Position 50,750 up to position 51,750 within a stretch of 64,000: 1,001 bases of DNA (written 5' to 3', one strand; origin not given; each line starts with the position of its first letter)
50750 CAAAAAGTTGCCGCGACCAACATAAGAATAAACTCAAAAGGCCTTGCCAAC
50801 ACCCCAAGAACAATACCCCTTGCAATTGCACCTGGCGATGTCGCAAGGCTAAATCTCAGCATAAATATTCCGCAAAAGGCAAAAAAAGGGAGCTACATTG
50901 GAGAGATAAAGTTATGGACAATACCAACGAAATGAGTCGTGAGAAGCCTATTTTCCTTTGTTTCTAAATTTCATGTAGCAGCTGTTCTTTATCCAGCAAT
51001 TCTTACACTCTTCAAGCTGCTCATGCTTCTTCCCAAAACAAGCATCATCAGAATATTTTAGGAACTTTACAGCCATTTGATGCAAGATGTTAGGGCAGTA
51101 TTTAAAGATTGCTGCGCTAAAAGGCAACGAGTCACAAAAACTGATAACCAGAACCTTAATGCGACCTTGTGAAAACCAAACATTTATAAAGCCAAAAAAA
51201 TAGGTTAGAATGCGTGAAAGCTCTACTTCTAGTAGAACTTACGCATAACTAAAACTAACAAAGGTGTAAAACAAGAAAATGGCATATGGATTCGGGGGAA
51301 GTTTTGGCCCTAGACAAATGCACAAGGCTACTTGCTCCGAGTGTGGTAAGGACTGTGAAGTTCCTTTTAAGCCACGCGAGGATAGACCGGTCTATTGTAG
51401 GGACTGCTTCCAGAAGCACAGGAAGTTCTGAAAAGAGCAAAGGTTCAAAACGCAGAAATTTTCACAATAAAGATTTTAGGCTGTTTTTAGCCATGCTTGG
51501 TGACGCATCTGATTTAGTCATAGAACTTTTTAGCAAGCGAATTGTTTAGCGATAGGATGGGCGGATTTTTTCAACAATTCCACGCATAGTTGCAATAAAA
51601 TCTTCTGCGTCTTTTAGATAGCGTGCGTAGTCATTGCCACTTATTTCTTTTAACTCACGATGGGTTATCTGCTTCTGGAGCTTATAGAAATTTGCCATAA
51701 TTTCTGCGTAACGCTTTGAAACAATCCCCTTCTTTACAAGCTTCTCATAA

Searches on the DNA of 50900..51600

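Call 62: search_rna_families(source=window, start=50900, end=51600, threshold=evalue, max_evalue=1)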
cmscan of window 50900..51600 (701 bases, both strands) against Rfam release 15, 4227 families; matches with E-value up to 1: 0.
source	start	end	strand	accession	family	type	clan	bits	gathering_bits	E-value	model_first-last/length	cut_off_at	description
